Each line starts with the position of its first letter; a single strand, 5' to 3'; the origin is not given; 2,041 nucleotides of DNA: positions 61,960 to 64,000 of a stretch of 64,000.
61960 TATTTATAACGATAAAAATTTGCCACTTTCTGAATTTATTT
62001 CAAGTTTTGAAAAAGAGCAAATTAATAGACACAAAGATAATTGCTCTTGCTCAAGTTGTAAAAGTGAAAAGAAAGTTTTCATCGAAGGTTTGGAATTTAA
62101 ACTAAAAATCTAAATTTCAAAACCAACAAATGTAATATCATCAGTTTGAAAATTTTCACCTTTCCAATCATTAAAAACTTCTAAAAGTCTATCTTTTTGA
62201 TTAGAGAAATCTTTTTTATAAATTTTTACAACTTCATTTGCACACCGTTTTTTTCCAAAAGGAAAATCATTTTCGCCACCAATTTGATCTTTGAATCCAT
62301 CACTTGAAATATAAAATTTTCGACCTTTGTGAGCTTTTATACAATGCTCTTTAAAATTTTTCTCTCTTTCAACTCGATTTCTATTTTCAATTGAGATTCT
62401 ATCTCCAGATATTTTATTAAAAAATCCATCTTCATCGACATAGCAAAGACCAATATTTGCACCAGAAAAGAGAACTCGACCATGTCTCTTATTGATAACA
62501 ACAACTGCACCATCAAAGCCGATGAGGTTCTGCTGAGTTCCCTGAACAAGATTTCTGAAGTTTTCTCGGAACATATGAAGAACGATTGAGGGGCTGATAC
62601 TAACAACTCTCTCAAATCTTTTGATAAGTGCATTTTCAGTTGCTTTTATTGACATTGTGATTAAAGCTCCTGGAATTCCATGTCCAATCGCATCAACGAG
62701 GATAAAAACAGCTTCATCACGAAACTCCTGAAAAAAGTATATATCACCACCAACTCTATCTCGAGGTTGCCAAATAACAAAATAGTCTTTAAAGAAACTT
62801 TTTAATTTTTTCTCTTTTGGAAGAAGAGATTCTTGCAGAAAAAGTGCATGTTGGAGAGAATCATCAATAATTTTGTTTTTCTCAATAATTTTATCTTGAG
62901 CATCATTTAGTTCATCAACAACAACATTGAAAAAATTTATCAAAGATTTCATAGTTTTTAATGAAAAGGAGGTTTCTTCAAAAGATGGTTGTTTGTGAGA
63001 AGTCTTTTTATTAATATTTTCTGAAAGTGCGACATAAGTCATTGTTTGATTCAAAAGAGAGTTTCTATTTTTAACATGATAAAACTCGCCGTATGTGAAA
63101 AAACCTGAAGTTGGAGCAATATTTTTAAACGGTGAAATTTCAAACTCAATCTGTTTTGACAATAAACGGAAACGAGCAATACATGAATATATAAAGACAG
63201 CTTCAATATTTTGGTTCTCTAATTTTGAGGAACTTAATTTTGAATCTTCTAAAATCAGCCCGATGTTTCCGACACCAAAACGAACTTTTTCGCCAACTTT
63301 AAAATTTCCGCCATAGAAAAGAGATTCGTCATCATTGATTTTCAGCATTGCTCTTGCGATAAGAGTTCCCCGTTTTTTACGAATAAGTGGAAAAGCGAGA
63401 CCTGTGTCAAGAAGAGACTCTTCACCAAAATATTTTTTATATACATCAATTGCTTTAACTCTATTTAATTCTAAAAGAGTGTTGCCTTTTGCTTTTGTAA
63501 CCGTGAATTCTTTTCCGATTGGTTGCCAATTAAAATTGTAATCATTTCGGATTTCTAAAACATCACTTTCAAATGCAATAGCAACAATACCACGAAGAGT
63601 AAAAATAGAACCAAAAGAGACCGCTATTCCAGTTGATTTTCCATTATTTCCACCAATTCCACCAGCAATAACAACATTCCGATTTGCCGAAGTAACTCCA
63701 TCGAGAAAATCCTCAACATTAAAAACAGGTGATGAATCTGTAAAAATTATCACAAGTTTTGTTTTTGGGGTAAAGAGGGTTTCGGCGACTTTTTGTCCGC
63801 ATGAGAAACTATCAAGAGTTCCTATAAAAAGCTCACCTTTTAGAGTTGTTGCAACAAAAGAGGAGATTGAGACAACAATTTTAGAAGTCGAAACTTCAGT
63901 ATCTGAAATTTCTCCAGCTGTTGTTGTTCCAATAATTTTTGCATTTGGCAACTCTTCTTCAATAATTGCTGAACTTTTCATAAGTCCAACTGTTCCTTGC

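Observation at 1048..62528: Hyper-abundant oriented word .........(C): >=50 copies in 64 kb, both orientations, all intragenic - candidate DNA uptake signal sequence (alternative: Chi-like site)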

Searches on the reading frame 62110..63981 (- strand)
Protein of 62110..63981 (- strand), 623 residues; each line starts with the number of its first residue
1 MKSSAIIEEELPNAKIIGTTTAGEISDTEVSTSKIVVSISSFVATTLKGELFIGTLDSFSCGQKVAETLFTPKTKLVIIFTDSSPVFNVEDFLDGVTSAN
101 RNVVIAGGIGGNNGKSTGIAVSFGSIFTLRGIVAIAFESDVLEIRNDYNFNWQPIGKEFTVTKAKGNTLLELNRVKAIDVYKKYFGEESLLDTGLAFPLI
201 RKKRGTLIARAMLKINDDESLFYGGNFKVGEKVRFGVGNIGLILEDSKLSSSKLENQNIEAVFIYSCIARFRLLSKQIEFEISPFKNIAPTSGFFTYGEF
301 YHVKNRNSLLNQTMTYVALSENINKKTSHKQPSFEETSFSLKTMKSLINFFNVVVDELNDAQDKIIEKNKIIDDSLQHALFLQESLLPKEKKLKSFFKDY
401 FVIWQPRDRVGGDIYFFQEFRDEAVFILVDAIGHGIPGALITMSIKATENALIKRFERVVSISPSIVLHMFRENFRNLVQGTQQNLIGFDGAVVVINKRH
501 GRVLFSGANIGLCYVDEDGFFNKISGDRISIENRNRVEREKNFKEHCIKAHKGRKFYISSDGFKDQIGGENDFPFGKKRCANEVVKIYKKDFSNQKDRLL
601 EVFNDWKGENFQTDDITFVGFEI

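Call 38: search_protein_families(library=pfam, proteins=[window:62110-63981:-], max_evalue=0.001)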
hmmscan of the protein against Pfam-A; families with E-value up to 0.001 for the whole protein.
window:62110-63981:- (623 aa): 3 families
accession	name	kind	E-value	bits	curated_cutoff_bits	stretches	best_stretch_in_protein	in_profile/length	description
PF08495.15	FIST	-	5.6e-28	98.6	23.2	1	7-173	20-187/189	FIST N domain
PF10442.14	FIST_C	-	9.1e-24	84.5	28.5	1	177-302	1-131/131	FIST C domain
PF07228.17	SpoIIE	-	3.7e-09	37.2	25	1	424-620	5-188/192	Stage II sporulation protein E (SpoIIE)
